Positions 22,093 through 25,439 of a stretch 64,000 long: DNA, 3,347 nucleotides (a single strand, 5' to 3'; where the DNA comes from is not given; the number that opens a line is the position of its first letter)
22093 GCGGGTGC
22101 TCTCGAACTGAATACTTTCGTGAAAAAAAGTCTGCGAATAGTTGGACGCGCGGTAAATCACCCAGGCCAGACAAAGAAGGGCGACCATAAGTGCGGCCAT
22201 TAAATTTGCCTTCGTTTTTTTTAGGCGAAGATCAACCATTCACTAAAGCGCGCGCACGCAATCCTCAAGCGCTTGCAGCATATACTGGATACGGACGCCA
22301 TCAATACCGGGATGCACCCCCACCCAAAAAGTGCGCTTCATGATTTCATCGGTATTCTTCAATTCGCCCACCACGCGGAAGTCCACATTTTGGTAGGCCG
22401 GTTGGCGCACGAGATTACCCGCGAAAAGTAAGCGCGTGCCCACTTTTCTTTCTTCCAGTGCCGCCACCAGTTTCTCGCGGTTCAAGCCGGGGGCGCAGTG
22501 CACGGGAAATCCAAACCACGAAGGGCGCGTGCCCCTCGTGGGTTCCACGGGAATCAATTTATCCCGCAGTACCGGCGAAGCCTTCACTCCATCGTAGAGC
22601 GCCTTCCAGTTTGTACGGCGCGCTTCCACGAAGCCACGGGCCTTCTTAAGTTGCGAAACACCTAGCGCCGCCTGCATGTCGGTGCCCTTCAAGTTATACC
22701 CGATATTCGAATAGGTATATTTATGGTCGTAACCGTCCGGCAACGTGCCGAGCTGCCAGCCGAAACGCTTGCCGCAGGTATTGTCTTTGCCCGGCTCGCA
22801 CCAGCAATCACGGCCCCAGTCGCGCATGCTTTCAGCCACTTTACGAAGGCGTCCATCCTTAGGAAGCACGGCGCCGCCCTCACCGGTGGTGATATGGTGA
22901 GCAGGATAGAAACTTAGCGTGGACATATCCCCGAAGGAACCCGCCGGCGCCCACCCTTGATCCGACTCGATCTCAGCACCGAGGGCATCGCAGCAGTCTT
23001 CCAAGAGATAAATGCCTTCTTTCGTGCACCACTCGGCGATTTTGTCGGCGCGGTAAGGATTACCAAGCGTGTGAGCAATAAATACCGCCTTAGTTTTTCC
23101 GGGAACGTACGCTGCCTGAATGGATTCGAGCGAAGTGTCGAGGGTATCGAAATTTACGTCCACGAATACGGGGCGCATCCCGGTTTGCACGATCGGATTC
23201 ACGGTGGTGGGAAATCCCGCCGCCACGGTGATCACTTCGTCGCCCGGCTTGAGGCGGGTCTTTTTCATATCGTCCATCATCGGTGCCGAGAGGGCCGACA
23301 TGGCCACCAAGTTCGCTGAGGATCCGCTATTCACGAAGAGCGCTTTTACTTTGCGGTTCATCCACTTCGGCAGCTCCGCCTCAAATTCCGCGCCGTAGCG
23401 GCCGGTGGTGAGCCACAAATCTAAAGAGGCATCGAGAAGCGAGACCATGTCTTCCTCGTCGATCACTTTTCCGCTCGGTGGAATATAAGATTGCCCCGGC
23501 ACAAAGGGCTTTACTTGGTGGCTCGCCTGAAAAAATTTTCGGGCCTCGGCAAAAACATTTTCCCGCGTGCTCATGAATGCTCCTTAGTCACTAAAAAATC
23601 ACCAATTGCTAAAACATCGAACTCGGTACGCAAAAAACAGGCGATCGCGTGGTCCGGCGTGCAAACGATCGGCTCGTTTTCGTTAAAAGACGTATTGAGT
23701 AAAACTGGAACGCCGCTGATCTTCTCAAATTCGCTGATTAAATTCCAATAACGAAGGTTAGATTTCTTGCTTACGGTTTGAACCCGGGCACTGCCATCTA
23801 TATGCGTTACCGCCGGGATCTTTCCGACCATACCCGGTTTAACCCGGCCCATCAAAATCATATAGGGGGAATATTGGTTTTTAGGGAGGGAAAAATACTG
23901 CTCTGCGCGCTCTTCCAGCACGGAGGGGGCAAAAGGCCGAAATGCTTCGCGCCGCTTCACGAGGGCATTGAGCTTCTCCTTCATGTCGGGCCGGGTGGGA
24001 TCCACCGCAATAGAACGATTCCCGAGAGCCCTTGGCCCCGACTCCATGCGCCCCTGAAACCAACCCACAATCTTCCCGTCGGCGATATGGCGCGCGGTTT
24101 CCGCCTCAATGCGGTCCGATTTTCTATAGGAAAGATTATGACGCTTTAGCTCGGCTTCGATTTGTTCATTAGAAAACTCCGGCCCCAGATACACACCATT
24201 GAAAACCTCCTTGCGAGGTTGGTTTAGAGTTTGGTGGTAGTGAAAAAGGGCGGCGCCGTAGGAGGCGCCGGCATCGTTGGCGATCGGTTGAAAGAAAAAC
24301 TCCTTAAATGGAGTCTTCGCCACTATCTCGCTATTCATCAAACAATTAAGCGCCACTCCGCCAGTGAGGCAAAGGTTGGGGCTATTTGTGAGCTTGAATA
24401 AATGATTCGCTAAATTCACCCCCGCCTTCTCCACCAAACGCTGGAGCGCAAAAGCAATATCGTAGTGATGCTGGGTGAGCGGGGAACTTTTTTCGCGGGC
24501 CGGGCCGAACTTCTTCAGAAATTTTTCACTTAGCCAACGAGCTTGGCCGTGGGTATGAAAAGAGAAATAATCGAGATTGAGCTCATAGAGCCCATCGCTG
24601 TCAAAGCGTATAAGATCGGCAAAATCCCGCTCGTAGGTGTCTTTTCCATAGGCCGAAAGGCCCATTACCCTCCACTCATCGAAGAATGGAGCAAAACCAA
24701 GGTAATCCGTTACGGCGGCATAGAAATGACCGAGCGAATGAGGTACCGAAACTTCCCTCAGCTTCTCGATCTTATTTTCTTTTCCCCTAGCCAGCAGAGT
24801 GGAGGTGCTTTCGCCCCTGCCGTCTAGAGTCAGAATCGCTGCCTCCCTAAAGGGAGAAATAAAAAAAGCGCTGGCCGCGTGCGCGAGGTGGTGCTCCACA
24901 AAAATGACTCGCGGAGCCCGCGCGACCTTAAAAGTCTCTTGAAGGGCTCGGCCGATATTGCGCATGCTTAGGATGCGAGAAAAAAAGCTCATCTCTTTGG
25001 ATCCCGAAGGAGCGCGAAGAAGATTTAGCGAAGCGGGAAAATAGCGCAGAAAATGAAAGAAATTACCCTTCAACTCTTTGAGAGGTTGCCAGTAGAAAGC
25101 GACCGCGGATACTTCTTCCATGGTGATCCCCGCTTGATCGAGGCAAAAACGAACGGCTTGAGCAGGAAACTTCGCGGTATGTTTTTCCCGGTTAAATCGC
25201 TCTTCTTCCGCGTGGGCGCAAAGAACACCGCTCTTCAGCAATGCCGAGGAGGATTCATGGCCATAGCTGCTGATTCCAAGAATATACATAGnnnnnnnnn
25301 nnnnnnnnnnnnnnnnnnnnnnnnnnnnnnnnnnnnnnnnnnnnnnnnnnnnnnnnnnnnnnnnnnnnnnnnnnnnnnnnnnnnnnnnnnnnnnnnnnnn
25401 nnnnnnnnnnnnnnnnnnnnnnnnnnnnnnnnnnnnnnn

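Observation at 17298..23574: CDP-dideoxyhexose pathway with E1 (RfbH) but no E3 reductase, plus an extra aminotransferase and cupin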

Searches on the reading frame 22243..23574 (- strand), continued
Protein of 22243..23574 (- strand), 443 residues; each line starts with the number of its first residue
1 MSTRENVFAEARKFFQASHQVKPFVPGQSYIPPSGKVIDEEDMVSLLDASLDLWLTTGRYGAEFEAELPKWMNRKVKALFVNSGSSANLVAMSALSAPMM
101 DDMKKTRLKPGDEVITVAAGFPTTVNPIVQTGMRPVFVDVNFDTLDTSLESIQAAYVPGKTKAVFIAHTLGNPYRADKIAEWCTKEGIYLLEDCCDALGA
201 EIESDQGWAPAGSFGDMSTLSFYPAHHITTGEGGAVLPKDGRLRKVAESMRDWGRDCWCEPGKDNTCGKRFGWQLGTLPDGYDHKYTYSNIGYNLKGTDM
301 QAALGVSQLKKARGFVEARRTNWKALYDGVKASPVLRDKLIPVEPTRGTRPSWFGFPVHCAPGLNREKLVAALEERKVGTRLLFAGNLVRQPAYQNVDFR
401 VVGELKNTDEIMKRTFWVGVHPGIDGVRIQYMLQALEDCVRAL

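Call 87: get_annotated_region(hit=H5, flank=9000)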
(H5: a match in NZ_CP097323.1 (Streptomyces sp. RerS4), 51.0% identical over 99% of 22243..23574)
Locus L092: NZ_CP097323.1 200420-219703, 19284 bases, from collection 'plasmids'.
description: Streptomyces sp. RerS4 plasmid plas01
organism: Streptomyces sp. RerS4 (NCBI taxid 2942449)
taxonomy: Bacteria; Actinomycetota; Actinomycetes; Kitasatosporales; Streptomycetaceae; Streptomyces; Streptomyces sp. RerS4
host: -; source: root; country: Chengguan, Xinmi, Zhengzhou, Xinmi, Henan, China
typing (MOB-suite, as given by PLSDB): non-mobilizable
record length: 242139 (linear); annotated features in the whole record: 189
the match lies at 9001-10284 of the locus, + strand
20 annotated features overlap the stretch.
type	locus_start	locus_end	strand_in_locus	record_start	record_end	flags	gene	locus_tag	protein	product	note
CDS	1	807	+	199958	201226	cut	-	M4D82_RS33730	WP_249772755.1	beta-ketoacyl-[acyl-carrier-protein] synthase family protein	GO:0006633 - fatty acid biosynthetic process [Evidence IEA]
CDS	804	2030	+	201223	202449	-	-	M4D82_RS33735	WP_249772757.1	ketosynthase chain-length factor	-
CDS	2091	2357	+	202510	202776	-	-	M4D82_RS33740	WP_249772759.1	acyl carrier protein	-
CDS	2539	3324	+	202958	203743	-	fabG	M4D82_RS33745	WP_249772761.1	3-oxoacyl-ACP reductase FabG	-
CDS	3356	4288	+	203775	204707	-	-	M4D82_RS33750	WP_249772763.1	aromatase/cyclase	-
CDS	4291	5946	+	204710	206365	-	-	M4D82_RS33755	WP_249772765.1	FAD-dependent monooxygenase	-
CDS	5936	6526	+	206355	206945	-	-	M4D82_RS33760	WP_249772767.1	NAD(P)H-dependent oxidoreductase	-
CDS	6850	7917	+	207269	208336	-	-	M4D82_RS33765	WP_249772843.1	glucose-1-phosphate thymidylyltransferase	GO:0000271 - polysaccharide biosynthetic process [Evidence IEA]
CDS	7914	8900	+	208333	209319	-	rfbB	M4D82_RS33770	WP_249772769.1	dTDP-glucose 4,6-dehydratase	GO:0019305 - dTDP-rhamnose biosynthetic process [Evidence IEA]; GO:0009243 - O antigen biosynthetic process [Evidence ...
CDS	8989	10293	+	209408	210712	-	rfbH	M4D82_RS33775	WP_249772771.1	lipopolysaccharide biosynthesis protein RfbH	-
CDS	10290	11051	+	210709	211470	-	-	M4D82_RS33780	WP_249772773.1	NAD-dependent epimerase/dehydratase family protein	-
CDS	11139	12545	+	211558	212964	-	-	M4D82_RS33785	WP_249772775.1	NDP-hexose 2,3-dehydratase family protein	-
CDS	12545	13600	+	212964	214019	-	-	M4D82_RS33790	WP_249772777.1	Gfo/Idh/MocA family oxidoreductase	-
CDS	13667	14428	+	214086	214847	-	-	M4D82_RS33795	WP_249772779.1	SDR family oxidoreductase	-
CDS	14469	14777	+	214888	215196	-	-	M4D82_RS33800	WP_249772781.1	VOC family protein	-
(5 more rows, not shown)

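Call 88: get_annotated_region(hit=H16, flank=9000)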
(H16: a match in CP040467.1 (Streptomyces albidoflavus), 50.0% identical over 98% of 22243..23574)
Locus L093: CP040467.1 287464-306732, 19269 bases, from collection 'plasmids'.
description: Streptomyces albidoflavus strain UYFA156 plasmid unnamed, complete sequence
organism: Streptomyces albidoflavus (NCBI taxid 1886)
taxonomy: Bacteria; Actinomycetota; Actinomycetes; Kitasatosporales; Streptomycetaceae; Streptomyces; Streptomyces albidoflavus
host: -; source: Lolium arundinaceum,seeds,seed; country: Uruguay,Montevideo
typing (MOB-suite, as given by PLSDB): non-mobilizable; replicon rep_cluster_1910
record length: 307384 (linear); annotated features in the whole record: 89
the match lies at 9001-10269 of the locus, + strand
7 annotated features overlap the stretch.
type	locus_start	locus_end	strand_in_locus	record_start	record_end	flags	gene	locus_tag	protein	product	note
CDS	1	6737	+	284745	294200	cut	-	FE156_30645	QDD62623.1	SDR family NAD(P)-dependent oxidoreductase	-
CDS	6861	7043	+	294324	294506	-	-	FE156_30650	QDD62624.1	hypothetical protein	-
CDS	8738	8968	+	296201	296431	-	-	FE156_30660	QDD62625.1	hypothetical protein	-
CDS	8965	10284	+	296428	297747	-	rfbH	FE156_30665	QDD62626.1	lipopolysaccharide biosynthesis protein RfbH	-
CDS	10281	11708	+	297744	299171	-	-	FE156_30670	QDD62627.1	NDP-hexose 2,3-dehydratase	-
CDS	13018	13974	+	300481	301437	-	-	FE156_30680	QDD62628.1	DUF1205 domain-containing protein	-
CDS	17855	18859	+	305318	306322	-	-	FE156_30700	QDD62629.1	cytochrome P450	-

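Call 94: search_dna_similar(query=L082:6109-7083:+, collection=plasmids, mode=protein, max_rows=40, max_evalue=1e-25)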
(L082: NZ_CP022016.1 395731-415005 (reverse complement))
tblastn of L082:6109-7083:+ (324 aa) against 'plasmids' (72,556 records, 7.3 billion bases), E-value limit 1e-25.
Records with a match: 236; places in all: 273; records where one place covers at least 80% of the query: 233.
Best place of each record, by identity: >=99% 1; 95-99% 1; <60% 234.
By first word of the organism name: Rhodococcus 22; Acinetobacter 22; Pseudomonas 21; Rhizobium 13; Burkholderia 12; Caballeronia 9; Paraburkholderia 9; Cupriavidus 8; Ensifer 8; Sinorhizobium 8; and 55 more.
By predicted mobility (MOB-suite, as given by PLSDB): non-mobilizable 123; conjugative 59; mobilizable 54.
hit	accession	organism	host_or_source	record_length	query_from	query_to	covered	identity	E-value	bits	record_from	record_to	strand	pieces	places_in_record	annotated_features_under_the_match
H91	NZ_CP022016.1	Salmonella enterica subsp. enterica serovar India str. ...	-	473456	1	324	100%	99.7%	0e+0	674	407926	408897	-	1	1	none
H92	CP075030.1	Salmonella enterica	-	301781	1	324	100%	98.1%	0e+0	664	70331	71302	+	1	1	CDP-6-deoxy-delta-3,4-glucoseen reductase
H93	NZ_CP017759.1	Cupriavidus necator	whole organism,soil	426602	2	322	99%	39.2%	9e-67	233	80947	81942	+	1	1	CDP-6-deoxy-delta-3,4-glucoseen reductase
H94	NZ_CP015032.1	Burkholderia cenocepacia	Homo sapiens,nasal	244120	5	322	98%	39.6%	1e-66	233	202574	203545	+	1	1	FAD-binding oxidoreductase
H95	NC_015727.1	Cupriavidus necator N-1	soil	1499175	1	322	99%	38.5%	9e-69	239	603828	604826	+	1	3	record has no annotation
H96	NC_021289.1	Caballeronia insecticola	-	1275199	1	323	100%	38.1%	3e-62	221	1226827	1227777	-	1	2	none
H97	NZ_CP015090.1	Salipiger abyssi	single cell,marine seawater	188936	1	321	99%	38.0%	2e-67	235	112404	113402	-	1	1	CDP-6-deoxy-delta-3,4-glucoseen reductase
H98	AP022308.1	Burkholderia sp. SFA1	-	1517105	1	323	100%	37.8%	7e-61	216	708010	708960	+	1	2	CDP-6-deoxy-delta-3,4-glucoseen reductase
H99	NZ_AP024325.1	Caballeronia sp. NK8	-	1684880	9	322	97%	38.8%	3e-69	240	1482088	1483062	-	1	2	none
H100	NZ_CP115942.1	Ralstonia syzygii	Musa sp.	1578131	1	322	99%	37.8%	2e-68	238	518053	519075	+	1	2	none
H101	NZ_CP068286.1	Ralstonia syzygii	Musa balbisiana cultivar Kepok,banana ...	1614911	1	322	99%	37.8%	2e-68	238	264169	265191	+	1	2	record has no annotation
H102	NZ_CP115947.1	Ralstonia solanacearum MolK2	Musa sp.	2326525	1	322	99%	37.8%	1e-67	236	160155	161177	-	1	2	record has no annotation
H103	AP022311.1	Burkholderia sp. SFA1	-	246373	1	323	100%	37.6%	2e-63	224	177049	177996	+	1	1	CDP-6-deoxy-delta-3,4-glucoseen reductase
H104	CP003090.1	Burkholderia sp. YI23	-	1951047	1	323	100%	37.5%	1e-59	213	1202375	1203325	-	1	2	putative flavodoxin oxidoreductase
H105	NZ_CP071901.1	Stutzerimonas frequens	soil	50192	1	323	100%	37.1%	8e-64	225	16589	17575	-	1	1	2Fe-2S iron-sulfur cluster-binding protein | 4-hydroxythreonine-4-phosphate dehydrogenase PdxA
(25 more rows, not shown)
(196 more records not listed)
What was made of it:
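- E3-type reductases are widespread, with 236 plasmid records at E <= 1e-25 (call 94).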

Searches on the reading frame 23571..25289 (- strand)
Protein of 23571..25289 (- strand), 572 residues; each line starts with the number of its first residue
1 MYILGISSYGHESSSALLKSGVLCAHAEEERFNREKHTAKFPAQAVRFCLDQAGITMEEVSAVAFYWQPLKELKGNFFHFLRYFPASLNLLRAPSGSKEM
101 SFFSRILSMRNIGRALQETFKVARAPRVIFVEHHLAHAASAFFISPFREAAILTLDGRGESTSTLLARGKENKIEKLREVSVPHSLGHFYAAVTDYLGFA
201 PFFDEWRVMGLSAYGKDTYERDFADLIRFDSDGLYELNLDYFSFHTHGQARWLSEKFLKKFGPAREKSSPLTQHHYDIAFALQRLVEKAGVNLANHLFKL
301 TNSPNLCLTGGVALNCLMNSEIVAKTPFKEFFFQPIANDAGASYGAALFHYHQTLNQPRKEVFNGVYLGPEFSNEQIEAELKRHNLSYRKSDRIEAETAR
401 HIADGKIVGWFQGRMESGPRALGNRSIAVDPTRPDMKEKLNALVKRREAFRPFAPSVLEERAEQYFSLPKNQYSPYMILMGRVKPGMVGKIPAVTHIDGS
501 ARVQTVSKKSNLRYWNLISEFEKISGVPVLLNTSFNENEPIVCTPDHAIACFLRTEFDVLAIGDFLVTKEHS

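Call 3: search_protein_families(library=pfam, proteins=[window:23571-25289:-])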
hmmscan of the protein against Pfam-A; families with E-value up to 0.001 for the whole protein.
window:23571-25289:- (572 aa): 3 families
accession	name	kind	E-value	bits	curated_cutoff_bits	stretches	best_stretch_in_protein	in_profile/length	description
PF16861.10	Carbam_trans_C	-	1.4e-69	233.4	27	1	399-569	1-170/170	Carbamoyltransferase C-terminus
PF02543.21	Carbam_trans_N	-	3e-60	204.9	24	1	3-348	2-346/346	Carbamoyltransferase N-terminus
PF00814.31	TsaD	-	0.00057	20.1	24.8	0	127-333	83-249/264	tRNA N6-adenosine threonylcarbamoyltransferase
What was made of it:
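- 23571..25289 (-): NodU/CmcH/TobZ-family carbamoyltransferase, translationally coupled to E1 by a 4-nt overlap. PF02543 and PF16861 (call 3).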

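Call 4: search_protein_families(library=ncbifam, proteins=[window:23571-25289:-])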
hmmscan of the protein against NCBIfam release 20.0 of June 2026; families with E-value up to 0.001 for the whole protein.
window:23571-25289:- (572 aa): 2 families
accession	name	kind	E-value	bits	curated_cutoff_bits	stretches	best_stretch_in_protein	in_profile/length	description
NF041651.1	nodul_NodU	equivalog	1.1e-48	166.4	1000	1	282-551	282-537/556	nodulation protein NodU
TIGR00143.1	hypF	equivalog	0.00056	18.2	466.1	0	270-348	656-738/741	carbamoyltransferase HypF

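Call 72: search_solved_structures(query=window:23571-25289:-, max_evalue=0.00001)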
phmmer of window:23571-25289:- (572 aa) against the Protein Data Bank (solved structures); distinct sequences matched with E-value up to 0.00001: 12.
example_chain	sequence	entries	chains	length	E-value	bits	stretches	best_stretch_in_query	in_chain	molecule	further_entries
7xb6_A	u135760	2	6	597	5.5e-100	338.9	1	8-569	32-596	Carbamoyltransferase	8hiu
7vyj_A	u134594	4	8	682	2e-96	327.2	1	9-568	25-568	GdmN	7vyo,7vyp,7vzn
7vx0_A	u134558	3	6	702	2.2e-96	327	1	9-568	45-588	GdmN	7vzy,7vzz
7vzu_A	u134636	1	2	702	6.2e-96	325.5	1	9-568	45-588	GdmN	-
9s2t_A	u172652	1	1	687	1.5e-95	324.3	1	9-569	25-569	Decarbamoylnovobiocin carbamoyltransferase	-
7vzq_A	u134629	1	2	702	4.8e-95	322.6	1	9-568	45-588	GdmN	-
3ver_A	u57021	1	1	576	3.2e-94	319.8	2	121-570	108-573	O-carbamoyltransferase TobZ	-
3vf4_A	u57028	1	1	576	8.4e-94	318.5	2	121-570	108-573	O-carbamoyltransferase TobZ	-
3vf2_A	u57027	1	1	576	1.2e-93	318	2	121-570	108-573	O-carbamoyltransferase TobZ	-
3vex_A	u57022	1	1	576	1.6e-93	317.5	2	121-570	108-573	O-carbamoyltransferase TobZ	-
3vez_A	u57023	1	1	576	2.2e-93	317.1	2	121-570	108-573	O-carbamoyltransferase TobZ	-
3ven_A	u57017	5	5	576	2.2e-93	317.1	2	121-570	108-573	O-carbamoyltransferase TobZ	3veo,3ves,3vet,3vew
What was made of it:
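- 23571..25289 (-): Nearest structures are O-carbamoyltransferases 7XB6, GdmN, NovN and TobZ (E about 1e-94 to 1e-100, call 72).
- All solved relatives of the carbamoyltransferase are O-carbamoyltransferases (call 72), so an Arn-like N-acylation role is unsupported.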
